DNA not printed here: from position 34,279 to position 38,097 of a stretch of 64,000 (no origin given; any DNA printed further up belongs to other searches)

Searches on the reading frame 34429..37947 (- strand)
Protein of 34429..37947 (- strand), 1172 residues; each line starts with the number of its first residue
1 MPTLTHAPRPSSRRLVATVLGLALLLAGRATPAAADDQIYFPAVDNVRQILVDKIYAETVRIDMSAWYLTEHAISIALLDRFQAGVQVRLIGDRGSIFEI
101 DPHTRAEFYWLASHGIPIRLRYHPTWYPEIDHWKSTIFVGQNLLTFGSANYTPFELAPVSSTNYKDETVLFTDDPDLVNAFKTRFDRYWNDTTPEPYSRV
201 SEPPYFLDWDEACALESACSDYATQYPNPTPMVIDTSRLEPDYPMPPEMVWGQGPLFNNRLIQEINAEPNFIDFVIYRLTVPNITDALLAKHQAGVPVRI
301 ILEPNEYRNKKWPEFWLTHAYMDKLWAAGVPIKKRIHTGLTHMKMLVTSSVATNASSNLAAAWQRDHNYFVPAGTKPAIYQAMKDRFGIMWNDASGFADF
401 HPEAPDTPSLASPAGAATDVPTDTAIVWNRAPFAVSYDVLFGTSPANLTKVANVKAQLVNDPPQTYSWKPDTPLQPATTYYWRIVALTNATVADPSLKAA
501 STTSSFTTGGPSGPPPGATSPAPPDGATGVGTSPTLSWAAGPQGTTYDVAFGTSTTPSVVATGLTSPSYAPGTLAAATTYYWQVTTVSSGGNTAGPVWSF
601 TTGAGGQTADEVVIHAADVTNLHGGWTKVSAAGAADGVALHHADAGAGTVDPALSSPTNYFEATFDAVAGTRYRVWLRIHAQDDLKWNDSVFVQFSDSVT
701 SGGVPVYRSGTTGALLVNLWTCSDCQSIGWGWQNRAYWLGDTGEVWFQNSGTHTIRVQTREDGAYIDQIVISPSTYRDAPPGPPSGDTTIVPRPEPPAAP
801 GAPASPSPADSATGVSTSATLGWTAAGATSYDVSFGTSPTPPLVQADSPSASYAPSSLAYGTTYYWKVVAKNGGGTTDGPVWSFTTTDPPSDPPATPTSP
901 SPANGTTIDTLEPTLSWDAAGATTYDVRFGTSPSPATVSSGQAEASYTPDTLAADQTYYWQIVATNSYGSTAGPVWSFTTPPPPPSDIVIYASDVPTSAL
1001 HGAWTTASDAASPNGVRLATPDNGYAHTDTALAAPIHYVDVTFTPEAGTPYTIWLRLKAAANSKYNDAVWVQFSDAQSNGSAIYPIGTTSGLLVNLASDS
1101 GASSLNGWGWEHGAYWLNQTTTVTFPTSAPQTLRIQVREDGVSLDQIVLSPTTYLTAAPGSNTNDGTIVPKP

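Call 5: search_protein_families(library=pfam, proteins=[window:34429-37947:-], max_evalue=0.01)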
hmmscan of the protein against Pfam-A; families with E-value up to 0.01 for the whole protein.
window:34429-37947:- (1172 aa): 8 families
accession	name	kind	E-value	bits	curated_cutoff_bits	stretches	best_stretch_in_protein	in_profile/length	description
PF13091.12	PLDc_2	-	7e-24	84.6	27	2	261-391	1-132/132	PLD-like domain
PF25788.1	Ig_Rha78A_N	-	1.9e-10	41.3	27.4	0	904-971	11-90/105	Rha78A-like, N-terminal immunoglobulin domain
PF00041.27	fn3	-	9.2e-07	29.4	25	0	815-877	12-75/84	Fibronectin type III domain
PF17829.7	GH115_C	-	1.5e-05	25.4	24.1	0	746-784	133-171/172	Glycosyl hydrolase family 115 C-terminal domain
PF17964.7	Big_10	-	0.00048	20.8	22.9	0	465-533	40-101/164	Bacterial Ig domain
PF24489.1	Ig_J_second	-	0.00081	19.8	27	0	947-971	59-84/105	Tip attachment protein J second Ig-like domain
PF16656.11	Pur_ac_phosph_N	-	0.0012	19.8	30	1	418-508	9-93/93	Purple acid Phosphatase, N-terminal domain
PF25059.1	FN3_DSCAM-DSCAML_C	-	0.005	17.6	39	0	844-886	38-80/89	DSCAM/DSCAML C-terminal Fn3-like domain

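Call 9: search_protein_families(library=ncbifam, proteins=[window:34429-37947:-], max_evalue=0.001)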
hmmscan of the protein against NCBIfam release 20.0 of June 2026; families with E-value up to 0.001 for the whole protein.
window:34429-37947:- (1172 aa): 1 family
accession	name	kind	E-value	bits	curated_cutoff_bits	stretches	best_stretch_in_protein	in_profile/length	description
NF010492.0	PRK13912.1-3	equivalog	7.1e-06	25.7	297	0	32-187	18-170/178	nuclease NucT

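Call 10: search_solved_structures(query=window:34429-37947:-, max_evalue=0.01, show_alignments=2)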
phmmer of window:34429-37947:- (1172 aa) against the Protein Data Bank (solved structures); distinct sequences matched with E-value up to 0.01: 2.
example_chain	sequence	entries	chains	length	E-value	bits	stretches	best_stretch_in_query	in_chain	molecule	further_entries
3mpc_A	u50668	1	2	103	0.0018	19.2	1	520-594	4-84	Fn3-like protein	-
1byr_A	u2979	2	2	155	0.0019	19.2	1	262-396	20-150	PROTEIN (ENDONUCLEASE)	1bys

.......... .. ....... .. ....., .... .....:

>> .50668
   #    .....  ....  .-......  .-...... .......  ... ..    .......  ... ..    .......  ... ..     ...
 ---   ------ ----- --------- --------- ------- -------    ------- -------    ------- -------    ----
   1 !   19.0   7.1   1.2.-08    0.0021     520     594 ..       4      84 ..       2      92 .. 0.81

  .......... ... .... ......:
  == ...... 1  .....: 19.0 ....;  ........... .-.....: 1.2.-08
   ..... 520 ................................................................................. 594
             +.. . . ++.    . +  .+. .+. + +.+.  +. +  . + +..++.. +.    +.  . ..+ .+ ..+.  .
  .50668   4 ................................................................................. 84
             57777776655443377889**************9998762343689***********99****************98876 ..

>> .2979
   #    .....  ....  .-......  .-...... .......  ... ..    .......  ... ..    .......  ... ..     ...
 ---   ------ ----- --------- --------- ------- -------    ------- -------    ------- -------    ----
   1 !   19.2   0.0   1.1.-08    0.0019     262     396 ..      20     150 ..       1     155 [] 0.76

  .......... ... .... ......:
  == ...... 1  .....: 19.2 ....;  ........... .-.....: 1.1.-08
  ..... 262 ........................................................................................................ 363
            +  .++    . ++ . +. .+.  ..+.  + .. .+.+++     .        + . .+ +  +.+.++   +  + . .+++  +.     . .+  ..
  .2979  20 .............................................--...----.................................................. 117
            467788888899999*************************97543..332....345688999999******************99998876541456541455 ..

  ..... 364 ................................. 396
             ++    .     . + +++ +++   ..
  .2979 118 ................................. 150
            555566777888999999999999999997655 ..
